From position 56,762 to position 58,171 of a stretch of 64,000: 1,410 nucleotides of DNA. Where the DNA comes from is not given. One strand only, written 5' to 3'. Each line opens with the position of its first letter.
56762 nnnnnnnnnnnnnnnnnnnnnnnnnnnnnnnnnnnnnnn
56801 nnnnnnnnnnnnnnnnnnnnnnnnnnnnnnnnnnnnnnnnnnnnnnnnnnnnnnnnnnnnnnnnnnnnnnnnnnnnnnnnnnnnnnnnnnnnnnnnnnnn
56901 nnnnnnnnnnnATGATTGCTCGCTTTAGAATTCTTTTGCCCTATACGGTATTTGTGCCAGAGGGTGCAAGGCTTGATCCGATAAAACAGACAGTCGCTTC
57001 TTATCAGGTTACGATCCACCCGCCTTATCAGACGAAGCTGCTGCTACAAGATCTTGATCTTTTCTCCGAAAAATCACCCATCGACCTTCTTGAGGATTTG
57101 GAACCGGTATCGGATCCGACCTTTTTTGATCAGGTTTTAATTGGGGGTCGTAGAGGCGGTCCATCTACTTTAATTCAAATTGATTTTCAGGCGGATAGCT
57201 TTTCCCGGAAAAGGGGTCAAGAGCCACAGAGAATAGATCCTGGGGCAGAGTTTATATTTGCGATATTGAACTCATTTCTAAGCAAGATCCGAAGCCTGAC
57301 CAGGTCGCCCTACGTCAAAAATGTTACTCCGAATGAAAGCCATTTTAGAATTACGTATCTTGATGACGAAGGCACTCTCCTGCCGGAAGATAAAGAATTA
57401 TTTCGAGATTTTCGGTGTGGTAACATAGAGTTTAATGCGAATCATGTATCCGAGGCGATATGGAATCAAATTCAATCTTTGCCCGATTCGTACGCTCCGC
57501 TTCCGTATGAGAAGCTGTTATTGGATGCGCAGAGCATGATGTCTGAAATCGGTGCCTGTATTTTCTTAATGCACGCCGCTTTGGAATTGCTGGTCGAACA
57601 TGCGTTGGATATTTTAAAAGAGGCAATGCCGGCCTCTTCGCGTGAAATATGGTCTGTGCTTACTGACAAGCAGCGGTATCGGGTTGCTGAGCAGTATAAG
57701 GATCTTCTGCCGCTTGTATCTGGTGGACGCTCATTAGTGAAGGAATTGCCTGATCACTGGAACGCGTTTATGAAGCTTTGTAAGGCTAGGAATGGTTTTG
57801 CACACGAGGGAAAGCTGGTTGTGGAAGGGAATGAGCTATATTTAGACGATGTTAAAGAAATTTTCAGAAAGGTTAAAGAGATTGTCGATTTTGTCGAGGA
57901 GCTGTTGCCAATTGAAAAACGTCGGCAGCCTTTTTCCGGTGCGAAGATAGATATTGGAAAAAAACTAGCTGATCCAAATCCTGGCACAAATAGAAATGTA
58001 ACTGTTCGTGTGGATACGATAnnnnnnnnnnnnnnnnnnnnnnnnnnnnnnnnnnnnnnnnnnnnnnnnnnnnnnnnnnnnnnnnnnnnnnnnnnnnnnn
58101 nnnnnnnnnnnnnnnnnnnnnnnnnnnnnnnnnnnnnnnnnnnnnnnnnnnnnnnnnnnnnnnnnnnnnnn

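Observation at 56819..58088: AT-rich single-gene islet encoding a second RNxxxH (HEPN-like) protein, wedged between an oxidoreductase gene and greA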

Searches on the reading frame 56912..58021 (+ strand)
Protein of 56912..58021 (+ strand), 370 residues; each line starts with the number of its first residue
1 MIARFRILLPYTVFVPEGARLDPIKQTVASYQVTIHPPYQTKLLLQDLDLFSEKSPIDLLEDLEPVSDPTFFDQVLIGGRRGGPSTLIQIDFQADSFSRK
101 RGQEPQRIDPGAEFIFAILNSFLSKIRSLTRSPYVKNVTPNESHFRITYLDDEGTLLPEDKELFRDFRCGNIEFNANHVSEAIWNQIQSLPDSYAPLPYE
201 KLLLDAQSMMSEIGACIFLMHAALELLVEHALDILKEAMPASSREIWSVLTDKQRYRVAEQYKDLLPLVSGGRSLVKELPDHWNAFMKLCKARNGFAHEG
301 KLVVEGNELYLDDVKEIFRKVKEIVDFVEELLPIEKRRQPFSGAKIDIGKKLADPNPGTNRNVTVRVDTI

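Call 3: search_protein_families(library=pfam, proteins=[window:56912-58021:+], max_evalue=1)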
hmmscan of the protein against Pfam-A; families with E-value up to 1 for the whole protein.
window:56912-58021:+ (370 aa): 1 family
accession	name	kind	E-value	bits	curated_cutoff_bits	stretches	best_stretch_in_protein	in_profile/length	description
PF18735.6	HEPN_RiboL-PSP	-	5e-05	23.7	28.4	1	281-332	143-189/191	RiboL-PSP-HEPN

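Call 4: search_protein_families(library=padloc, proteins=[window:56912-58021:+], max_evalue=1)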
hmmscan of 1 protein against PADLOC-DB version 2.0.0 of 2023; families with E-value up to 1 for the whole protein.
window:56912-58021:+ (370 aa): 1 family
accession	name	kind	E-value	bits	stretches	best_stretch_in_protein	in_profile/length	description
PDLC03820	RTasHEPN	-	0.011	13.9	1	214-298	5-89/148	DRT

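Call 5: search_protein_families(library=ncbifam, proteins=[window:56912-58021:+], max_evalue=1)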
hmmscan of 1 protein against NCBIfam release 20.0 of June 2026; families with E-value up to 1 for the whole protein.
window:56912-58021:+ (370 aa): 0 families

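Call 6: find_homologous_proteins(query=window:56912-58021:+)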
Query window:56912-58021:+ (370 aa): 11 proteins with E <= 0.001 among 4038 candidates.
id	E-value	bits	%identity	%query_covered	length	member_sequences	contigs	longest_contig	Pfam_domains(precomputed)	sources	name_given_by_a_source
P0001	4.6e-246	833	100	100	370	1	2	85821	-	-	-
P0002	1.6e-46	177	34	93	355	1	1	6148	-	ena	-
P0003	2.4e-45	173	33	91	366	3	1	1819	-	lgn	-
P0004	1.4e-42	164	32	97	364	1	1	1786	-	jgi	jgi:hypothetical protein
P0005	7.3e-42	162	35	92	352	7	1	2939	-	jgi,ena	-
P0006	2.4e-40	157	34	91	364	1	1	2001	-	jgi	jgi:hypothetical protein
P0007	9.1e-40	155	31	91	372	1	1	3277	-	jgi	jgi:hypothetical protein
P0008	2.8e-39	153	31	97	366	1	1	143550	-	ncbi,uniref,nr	ncbi:hypothetical protein Rhe02_39070 [Rhizocola hellebori]|uniref:Apea-like HEPN domain-containing 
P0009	1.7e-35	141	31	92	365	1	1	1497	-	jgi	jgi:hypothetical protein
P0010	5.0e-35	139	31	96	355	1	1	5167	-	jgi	jgi:hypothetical protein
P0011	1.5e-33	134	32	92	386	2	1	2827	-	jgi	jgi:hypothetical protein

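Call 10: search_solved_structures(query=A1, max_evalue=10, show_alignments=2)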
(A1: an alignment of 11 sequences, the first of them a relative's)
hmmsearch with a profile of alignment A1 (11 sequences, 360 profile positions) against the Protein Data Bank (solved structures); distinct sequences matched with E-value up to 10: 25.
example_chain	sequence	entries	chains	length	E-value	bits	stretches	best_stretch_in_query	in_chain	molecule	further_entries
6sqn_A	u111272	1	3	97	0.063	15.4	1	258-292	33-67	U1 small nuclear ribonucleoprotein A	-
6sqq_AAA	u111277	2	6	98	0.064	15.3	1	258-292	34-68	U1 small nuclear ribonucleoprotein A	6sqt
1oia_A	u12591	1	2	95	0.39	12.8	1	258-292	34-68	U1 SMALL NUCLEAR RIBONUCLEOPROTEIN A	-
4c4w_A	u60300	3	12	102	0.43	12.6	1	258-292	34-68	U1 SMALL NUCLEAR RIBONUCLEOPROTEIN A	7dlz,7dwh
1fht_A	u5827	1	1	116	0.46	12.5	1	258-292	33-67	U1 SMALL NUCLEAR RIBONUCLEOPROTEIN A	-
3l3c_A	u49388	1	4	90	0.51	12.4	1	258-292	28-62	U1 SMALL NUCLEAR RIBONUCLEOPROTEIN A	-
7qr3_A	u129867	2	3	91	0.52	12.4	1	258-292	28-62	U1 small nuclear ribonucleoprotein A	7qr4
3iwn_C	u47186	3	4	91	0.52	12.4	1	258-292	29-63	U1 small nuclear ribonucleoprotein A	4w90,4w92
7d7v_C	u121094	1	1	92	0.53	12.3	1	258-292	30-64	U1 small nuclear ribonucleoprotein A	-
6sqv_AAA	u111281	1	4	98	0.54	12.3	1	258-292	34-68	U1 small nuclear ribonucleoprotein A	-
2nz4_A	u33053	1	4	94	0.55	12.3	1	258-292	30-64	U1 Small Nuclear Ribonucleoprotein A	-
3bo2_A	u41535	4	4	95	0.56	12.2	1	258-292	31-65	U1 small nuclear ribonucleoprotein A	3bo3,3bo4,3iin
4pr6_A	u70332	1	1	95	0.56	12.2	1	258-292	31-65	U1 small nuclear ribonucleoprotein A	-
3k0j_A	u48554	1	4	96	0.58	12.2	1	258-292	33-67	U1 small nuclear ribonucleoprotein A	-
1drz_A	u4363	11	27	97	0.59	12.2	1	258-292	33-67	PROTEIN (U1 SMALL RIBONUCLEOPROTEIN A) | U1A RNA binding domain | PROTEIN (U1A)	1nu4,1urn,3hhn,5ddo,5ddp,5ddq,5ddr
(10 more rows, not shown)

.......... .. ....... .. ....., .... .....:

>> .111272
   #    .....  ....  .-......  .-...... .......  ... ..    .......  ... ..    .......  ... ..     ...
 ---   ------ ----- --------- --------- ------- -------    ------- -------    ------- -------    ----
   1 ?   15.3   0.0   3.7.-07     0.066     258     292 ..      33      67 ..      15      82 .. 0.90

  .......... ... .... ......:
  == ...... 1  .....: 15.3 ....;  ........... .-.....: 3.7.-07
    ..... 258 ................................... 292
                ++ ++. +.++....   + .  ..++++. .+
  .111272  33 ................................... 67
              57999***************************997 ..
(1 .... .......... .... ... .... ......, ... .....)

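Call 11: search_protein_families(library=pfam, alignment_id=A1, max_evalue=1)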
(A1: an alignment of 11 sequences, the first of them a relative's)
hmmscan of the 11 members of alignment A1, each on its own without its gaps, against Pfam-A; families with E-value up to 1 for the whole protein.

A. member 1, P0001 (370 aa): 1 family
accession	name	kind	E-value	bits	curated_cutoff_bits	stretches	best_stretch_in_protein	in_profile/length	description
PF18735.6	HEPN_RiboL-PSP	-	5e-05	23.7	28.4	1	281-332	143-189/191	RiboL-PSP-HEPN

B. families by the number of members that match (of 11 scanned): 2 families
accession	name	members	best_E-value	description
PF18735.6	HEPN_RiboL-PSP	4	5e-05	RiboL-PSP-HEPN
PF18739.6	HEPN_Apea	2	0.053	Apea-like HEPN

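Call 22: predict_structure(alignment_id=A1)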
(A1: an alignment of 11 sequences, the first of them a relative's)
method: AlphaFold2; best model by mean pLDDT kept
length: 370 residues; sequences in the alignment: 11
mean_pLDDT: 79.8   pTM: 0.78
mean pLDDT of the five models: 79.8, 79.6, 79.1, 77.1, 77.0
residues with pLDDT >= 90: 117; 70-90: 188; 50-70: 25; < 50: 40
segments of 3 or more residues with pLDDT < 50: 102-106, 162-174, 349-370
pLDDT, mean of each block of 10 residues (from residue 1): 89 88 92 95 77 75 89 81 91 84 54 89 90 84 81 78 39 57 89 86 90 91 94 88 77 73 85 90 93 86 85 90 92 85 56 37 33
secondary structure, 60 per line:
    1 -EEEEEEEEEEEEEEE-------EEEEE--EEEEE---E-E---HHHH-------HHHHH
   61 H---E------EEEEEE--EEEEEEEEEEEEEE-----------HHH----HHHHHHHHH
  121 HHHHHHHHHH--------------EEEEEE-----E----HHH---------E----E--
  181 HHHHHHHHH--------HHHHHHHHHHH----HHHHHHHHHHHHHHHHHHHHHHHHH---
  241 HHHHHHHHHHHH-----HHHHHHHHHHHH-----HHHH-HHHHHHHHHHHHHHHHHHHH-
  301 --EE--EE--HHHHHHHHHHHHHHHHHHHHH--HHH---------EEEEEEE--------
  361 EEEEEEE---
elements in order: E2-16 E24-28 E31-35 H45-48 H56-61 E72-77 E80-93 H112-130 E145-150 H181-189 H198-208 H213-237 H241-252 H258-269 H275-278 H280-299 H311-331 E346-352 E361-367

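Call 23: search_protein_representatives(protein=window:56912-58021:+)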
Query: 370 residues. Proteins with E-value up to 0.001 (for the whole library): 510; up to 1e-10: 388; up to 1e-30: 140. The best 150 are listed.
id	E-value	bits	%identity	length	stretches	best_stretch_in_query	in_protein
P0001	1.4e-246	833.4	100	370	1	1-370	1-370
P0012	1.3e-49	185.5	37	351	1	1-339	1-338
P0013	1.1e-48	182.5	33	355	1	1-337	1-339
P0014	5.5e-48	180.2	36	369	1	1-346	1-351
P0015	8.0e-48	179.6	32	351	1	9-336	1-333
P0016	1.1e-47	179.2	35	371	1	1-352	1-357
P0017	1.6e-47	178.6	35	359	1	1-348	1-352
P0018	3.9e-47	177.4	35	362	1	1-345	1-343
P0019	3.4e-46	174.3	33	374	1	1-355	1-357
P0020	4.8e-46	173.8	35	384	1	2-339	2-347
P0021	8.8e-46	172.9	39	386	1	1-343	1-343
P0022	3.6e-45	170.9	33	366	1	1-355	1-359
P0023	5.9e-45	170.2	33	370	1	1-361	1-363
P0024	6.4e-45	170.1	32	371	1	1-342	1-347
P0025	6.8e-45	170.0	34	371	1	1-350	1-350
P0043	1.1e-41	159.4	34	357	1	1-340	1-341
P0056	3.4e-40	154.6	34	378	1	1-347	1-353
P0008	9.0e-40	153.1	32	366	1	1-358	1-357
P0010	1.6e-35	139.2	31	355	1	1-356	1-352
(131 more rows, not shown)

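Call 27: fold_search(model_id=the predicted structure, library=pdb)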
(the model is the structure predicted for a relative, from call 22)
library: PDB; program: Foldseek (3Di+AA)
matches with E <= 10: 278; with E <= 0.001: 0
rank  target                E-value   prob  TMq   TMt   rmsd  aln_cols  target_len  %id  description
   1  2q00_A                5.4e-03  1.00  0.25  0.65   4.6       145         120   16  Crystal structure of the P95883_SULSO protein from Sulfolobus solfataricus. NESG target SsR10. (released 2007-05-29)
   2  2q00_B                7.6e-03  1.00  0.26  0.67   4.0       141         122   18  Crystal structure of the P95883_SULSO protein from Sulfolobus solfataricus. NESG target SsR10. (released 2007-05-29)
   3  4ddq_B                1.5e-01  0.06  0.11  0.10  23.4       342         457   10  Structural plasticity of the Bacillus subtilis GyrA homodimer (released 2013-02-13)
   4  2xcs_B                1.8e-01  0.06  0.12  0.08  23.2       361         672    9  The 2.1A crystal structure of S. aureus Gyrase complex with GSK299423 and DNA (released 2010-08-04)
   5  8jbb_A                2.1e-01  0.51  0.19  0.16  10.8       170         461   17  Crystal Structure of the Csm6 from Thermus thermophilus HB8 in complex with A2>p (released 2023-12-13)
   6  2xct_D                2.1e-01  0.06  0.12  0.08  23.4       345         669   10  The twinned 3.35A structure of S. aureus Gyrase complex with Ciprofloxacin and DNA (released 2010-08-25)
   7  5yjc_B                2.5e-01  0.87  0.27  0.38   7.9       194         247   12  Structural insights into the CRISPR-Cas-associated ribonuclease activity of Staphylococcus epidermidis Csm6 (released 2018-10-17)
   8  9n26_A                2.5e-01  0.08  0.13  0.08  21.3       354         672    8  DNA gyrase complexed with uncleaved DNA and Compound 148 to 1.96 A resolution (released 2025-04-09)
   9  9a54_B                2.5e-01  0.04  0.11  0.06  24.0       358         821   10  Integrative model of GYRB-GYRA by crosslinking MS and deep learning (released 2024-09-18)
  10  2y3p_A                3.3e-01  0.02  0.08  0.07  23.7       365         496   10  Crystal structure of N-terminal domain of GyrA with the antibiotic simocyclinone D8 (released 2010-12-29)
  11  8pn9_E                3.5e-01  0.05  0.13  0.10  27.2       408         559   10  Structure of human oligosaccharyltransferase OST-A complex bound to NGI-1 (released 2024-05-08)
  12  6qtk_A                3.7e-01  0.06  0.12  0.11  23.1       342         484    8  2.31A structure of gepotidacin with S.aureus DNA gyrase and doubly nicked DNA (released 2019-03-13)
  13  2xco                  3.9e-01  0.04  0.11  0.08  23.8       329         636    9  The 3.1A crystal structure of the catalytic core (B'A' region) of Staphylococcus aureus DNA Gyrase (released 2010-08-04)
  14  6qx1_A                4.1e-01  0.05  0.12  0.10  23.3       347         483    9  2.7A structure of benzoisoxazole 3 with S.aureus DNA gyrase and DNA. (released 2019-04-17)
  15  5npp_B                4.1e-01  0.04  0.12  0.08  23.1       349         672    8  2.22A STRUCTURE OF THIOPHENE2 AND GSK945237 WITH S.AUREUS DNA GYRASE AND DNA (released 2017-07-12)
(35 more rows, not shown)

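Call 34: find_related_loci(query=A1, collection=genome_contigs, flank=8000)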
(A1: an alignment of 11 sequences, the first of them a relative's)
Query A1 (370 aa) in genome_contigs; peptide patterns used: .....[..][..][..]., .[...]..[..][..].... (x = any residue, [..] = any of these).
50 stretches matched a pattern; 6 encode a relative of the query (tblastn E <= 1e-3); 6 distinct loci.
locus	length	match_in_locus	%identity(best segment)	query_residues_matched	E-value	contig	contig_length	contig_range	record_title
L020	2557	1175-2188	30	1-338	6e-44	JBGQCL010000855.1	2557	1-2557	MAG: Kofleriaceae bacterium isolate OBJ2_061818_110_40 k141_907253_length_2557_cov_12.0000, whole genome shotgun sequenc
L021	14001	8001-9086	30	7-365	4e-38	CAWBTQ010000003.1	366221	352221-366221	MAG: uncultured Chloroflexia bacterium isolate MFD01299.bin.1.122 genome assembly, contig: contig_31571, whole genome sh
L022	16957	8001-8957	30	19-338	9e-37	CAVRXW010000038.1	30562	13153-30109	MAG: uncultured Actinomycetes bacterium isolate MFD06092.bin.2.81 genome assembly, contig: contig_66223, whole genome sh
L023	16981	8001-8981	28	1-331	5e-35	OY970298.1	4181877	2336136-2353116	MAG: uncultured Thermoleophilaceae bacterium isolate MFD04935.bin.1.10 genome assembly, chromosome: 1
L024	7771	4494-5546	28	1-343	7e-32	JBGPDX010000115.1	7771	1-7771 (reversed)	MAG: Candidatus Limnocylindria bacterium isolate OBJ_0618_050_14 k141_4884387_length_7771_cov_44.7237, whole genome shot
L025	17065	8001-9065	28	1-352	5e-31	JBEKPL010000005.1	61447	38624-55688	MAG: Candidatus Limnocylindrales bacterium isolate SPRUCE 463 SPRUCE_463_5, whole genome shotgun sequence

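Call 35: find_encoding_contigs(protein=P0008, flank=8000, max_places=2)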
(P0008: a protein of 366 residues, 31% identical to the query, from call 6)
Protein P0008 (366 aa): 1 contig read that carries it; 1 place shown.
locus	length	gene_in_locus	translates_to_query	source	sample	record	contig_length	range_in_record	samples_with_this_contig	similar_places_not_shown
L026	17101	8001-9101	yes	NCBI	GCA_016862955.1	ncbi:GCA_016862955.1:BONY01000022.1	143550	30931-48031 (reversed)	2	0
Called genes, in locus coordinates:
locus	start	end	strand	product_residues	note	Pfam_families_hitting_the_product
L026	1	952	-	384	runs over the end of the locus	PF13515:FUSC_2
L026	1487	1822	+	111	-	-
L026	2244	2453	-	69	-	-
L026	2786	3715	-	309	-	PF13527:Acetyltransf_9 (faint), PF00583:Acetyltransf_1, PF13508:Acetyltransf_7 (weak)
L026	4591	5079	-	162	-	-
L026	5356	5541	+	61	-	-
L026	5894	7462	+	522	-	-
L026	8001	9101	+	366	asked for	-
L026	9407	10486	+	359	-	-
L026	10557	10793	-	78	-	-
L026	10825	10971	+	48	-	-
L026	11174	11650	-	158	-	PF01243:PNPOx_N (weak)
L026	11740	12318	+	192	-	PF06559:DCD_N, PF22769:DCD, PF22569:DCD_C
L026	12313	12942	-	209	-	PF13302:Acetyltransf_3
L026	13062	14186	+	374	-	PF07228:SpoIIE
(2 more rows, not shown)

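Call 36: find_encoding_contigs(protein=P0002, flank=8000, max_places=2)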
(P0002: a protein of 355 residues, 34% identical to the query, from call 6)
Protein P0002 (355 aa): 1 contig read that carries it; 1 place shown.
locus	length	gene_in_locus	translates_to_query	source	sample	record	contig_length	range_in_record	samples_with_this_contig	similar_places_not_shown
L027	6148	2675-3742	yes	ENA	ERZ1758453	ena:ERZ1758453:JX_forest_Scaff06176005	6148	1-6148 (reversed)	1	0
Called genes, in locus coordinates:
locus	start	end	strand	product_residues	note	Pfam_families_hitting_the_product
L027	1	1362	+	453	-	?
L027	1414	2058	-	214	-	PF00239:Resolvase, PF02796:HTH_7 (weak)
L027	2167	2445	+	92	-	-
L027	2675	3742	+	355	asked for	-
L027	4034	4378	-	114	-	-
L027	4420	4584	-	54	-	-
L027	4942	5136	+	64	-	-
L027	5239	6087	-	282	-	-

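Call 37: find_encoding_contigs(protein=P0010, flank=8000, max_places=2)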
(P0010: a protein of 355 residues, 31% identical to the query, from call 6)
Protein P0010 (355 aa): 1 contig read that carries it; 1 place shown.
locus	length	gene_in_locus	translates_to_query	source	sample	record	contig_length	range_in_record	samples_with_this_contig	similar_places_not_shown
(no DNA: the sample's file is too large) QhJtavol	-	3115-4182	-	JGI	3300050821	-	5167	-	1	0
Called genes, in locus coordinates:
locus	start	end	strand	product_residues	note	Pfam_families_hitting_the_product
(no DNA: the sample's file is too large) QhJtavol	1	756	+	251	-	?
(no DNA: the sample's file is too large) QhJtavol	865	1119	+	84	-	-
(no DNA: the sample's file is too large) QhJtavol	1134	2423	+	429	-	-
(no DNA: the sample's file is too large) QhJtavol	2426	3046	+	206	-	PF04536:TPM_phosphatase (faint)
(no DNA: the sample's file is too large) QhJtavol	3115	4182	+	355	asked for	-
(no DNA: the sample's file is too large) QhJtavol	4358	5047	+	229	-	-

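Call 42: search_protein_families(library=pfam, alignment_id=A2, max_evalue=0.1)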
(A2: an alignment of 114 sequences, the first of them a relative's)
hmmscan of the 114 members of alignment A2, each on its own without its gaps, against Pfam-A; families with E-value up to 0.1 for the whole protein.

A. member 1, P0001 (370 aa): 1 family
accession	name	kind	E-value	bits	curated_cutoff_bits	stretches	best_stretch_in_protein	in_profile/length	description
PF18735.6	HEPN_RiboL-PSP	-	5e-05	23.7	28.4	1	281-332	143-189/191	RiboL-PSP-HEPN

B. families by the number of members that match (of 114 scanned): 22 families
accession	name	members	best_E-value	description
PF18735.6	HEPN_RiboL-PSP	42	5.7e-07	RiboL-PSP-HEPN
PF18739.6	HEPN_Apea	30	2.8e-05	Apea-like HEPN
PF18734.6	HEPN_AbiU2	15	3.9e-05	AbiU2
PF18730.6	HEPN_Cthe2314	3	0.0063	Cthe_2314-like HEPN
PF13643.11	DUF4145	2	0.0065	Domain of unknown function (DUF4145)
PF25684.1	Mycobacteriophage_Gp53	1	0.018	Mycobacteriophage Gene 53 protein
PF03939.18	Ribosomal_L23eN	1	0.037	Ribosomal protein L23, N-terminal domain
PF23461.1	ZMYND11_CC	1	0.038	ZMYND11 protein coiled-coil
PF01636.29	APH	1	0.038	Phosphotransferase enzyme family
PF03453.22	MoeA_N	1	0.041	MoeA N-terminal region (domain I and II)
PF22491.1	DUF6988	1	0.044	Family of unknown function (DUF6988)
PF04404.17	ERF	1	0.045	ERF superfamily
PF09659.15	Cas_Csm6_HEPN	1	0.055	Cas_Csm6 HEPN domain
PF15132.11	DUF4568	1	0.064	Domain of unknown function (DUF4568)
PF03799.20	FtsQ_DivIB_C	1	0.076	Cell division protein FtsQ/DivIB, C-terminal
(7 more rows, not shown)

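Call 43: search_protein_families(library=padloc, alignment_id=A2, max_evalue=0.1)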
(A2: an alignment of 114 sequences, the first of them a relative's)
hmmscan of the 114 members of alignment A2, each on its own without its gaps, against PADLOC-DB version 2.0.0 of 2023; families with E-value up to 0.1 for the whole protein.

A. member 1, P0001 (370 aa): 1 family
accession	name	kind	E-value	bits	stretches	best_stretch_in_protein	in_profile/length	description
PDLC03820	RTasHEPN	-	0.011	13.9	1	214-298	5-89/148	DRT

B. families by the number of members that match (of 114 scanned): 21 families
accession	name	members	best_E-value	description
PDLC01843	CARF2--CARF_HEPN_CSX20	18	8e-05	-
PDLC01824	CARF2--CARF_HEPN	18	0.0013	-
PDLC03820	RTasHEPN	14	1.5e-05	DRT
PDLC01805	CARF1--CARF_HEPN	10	0.0017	-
PDLC01032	Csx1/Csm6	8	7.3e-05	CARF+HEPN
PDLC01687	Csx1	3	0.0083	Csx1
PDLC01826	CARF2--CARF_HEPN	2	0.0067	-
PDLC01834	CARF2--CARF_HEPN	2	0.023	-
PDLC05048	PDC-S58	2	0.037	-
PDLC01679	Cas13-ApeA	1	0.00016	Cas13-ApeA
PDLC02828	DpdD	1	0.0068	DpdD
PDLC00943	Cas4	1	0.0098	CRISPR-associated protein Cas4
PDLC02152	Cas13a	1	0.012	-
PDLC04559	PDC-M28B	1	0.016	-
PDLC04472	PDC-M16A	1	0.016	-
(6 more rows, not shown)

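Call 44: search_solved_structures(query=A2, max_evalue=10)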
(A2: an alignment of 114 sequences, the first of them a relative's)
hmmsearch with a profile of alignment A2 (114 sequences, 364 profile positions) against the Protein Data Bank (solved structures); distinct sequences matched with E-value up to 10: 6.
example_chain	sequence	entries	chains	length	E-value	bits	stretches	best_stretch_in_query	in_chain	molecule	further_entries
5uj7_E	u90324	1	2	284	0.4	12.7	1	109-191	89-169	Origin recognition complex subunit 5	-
6sqq_AAA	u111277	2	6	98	0.47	12.5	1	263-296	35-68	U1 small nuclear ribonucleoprotein A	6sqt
6sqn_A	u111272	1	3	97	0.47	12.5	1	263-296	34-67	U1 small nuclear ribonucleoprotein A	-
7jpo_E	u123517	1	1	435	0.82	11.7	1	110-190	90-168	Origin recognition complex subunit 5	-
4v3p_SC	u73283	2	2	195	0.82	11.7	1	257-299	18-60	40S ribosomal protein S9 | 40S ribosomal protein S4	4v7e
5ujm_E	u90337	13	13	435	0.82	11.7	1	110-190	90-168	Origin recognition complex subunit 5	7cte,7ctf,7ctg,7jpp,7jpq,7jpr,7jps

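Call 55: fold_search(model_id=the predicted structure, library=viral)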
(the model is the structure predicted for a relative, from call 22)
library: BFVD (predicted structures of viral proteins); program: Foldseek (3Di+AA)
matches with E <= 10: 303; with E <= 0.001: 0
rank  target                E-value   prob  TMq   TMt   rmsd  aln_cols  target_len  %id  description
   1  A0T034                1.7e-01  0.16  0.14  0.19  14.5       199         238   10  (no name in the UniProt tables at hand)
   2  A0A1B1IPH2            2.1e-01  0.47  0.16  0.25   7.9       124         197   17  (no name in the UniProt tables at hand)
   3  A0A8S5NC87            2.2e-01  0.51  0.22  0.36  15.4       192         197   10  Uncharacterized protein [Siphoviridae sp. ctwWa4]
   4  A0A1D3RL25            3.0e-01  0.03  0.09  0.12  26.4       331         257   11  DNA topoisomerase (ATP-hydrolyzing) [Cronobacter phage Pet-CM3-4]
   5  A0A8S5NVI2            3.8e-01  0.33  0.19  0.22  11.6       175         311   14  Uncharacterized protein [Siphoviridae sp. ctiPM17]
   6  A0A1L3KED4            4.0e-01  0.03  0.10  0.06  34.8       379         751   13  (no name in the UniProt tables at hand)
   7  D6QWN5                4.7e-01  0.01  0.07  0.08  25.5       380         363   12  (no name in the UniProt tables at hand)
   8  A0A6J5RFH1            5.6e-01  0.02  0.11  0.08  27.3       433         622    9  DNA-binding protein Dps [uncultured Caudovirales phage]
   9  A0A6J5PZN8            6.6e-01  0.05  0.09  0.08  19.1       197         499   13  Uncharacterized protein [uncultured Caudovirales phage]
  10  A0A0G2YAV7            7.0e-01  0.04  0.10  0.10  23.8       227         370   12  Replication factor c small subunit [Acanthamoeba polyphaga mimivirus Kroon]
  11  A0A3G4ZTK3            7.0e-01  0.03  0.10  0.11  30.1       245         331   13  Uncharacterized protein [Barrevirus sp.]
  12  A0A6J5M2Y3            7.4e-01  0.06  0.11  0.10  19.4       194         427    9  Uncharacterized protein [uncultured Caudovirales phage]
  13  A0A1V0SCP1            7.4e-01  0.04  0.11  0.09  20.9       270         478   12  Uncharacterized protein [Indivirus ILV1]
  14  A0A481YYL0            7.8e-01  0.05  0.10  0.14  20.2       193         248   11  Uncharacterized protein [Mimivirus LCMiAC01]
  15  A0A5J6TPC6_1          8.3e-01  0.08  0.11  0.05  15.7       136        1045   13  (no name in the UniProt tables at hand)
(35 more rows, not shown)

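Call 64: predict_structure(alignment_id=A2)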
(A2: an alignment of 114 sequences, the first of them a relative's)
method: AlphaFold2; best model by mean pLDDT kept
length: 370 residues; sequences in the alignment: 114
mean_pLDDT: 93.6   pTM: 0.86
mean pLDDT of the five models: 93.6, 93.3, 87.8, 87.8, 86.9
residues with pLDDT >= 90: 319; 70-90: 37; 50-70: 7; < 50: 7
segments of 3 or more residues with pLDDT < 50: 366-370
pLDDT, mean of each block of 10 residues (from residue 1): 98 98 98 98 94 92 97 98 98 97 87 96 97 95 96 97 95 90 95 96 96 96 98 96 91 90 96 97 98 97 96 96 98 95 89 70 47
secondary structure, 60 per line:
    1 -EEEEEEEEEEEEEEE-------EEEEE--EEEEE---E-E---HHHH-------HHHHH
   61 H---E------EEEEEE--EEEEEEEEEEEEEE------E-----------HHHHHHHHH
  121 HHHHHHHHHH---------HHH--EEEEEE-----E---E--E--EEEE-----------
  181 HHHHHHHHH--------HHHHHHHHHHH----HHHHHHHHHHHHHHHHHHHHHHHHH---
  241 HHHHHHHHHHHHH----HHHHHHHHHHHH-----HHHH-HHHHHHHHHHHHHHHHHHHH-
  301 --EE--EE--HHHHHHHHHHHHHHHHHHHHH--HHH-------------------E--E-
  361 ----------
elements in order: E2-16 E24-28 E31-35 H45-48 H56-61 E72-77 E80-93 H112-130 E145-150 E166-169 H181-189 H198-208 H213-237 H241-253 H258-269 H275-278 H280-299 H311-331
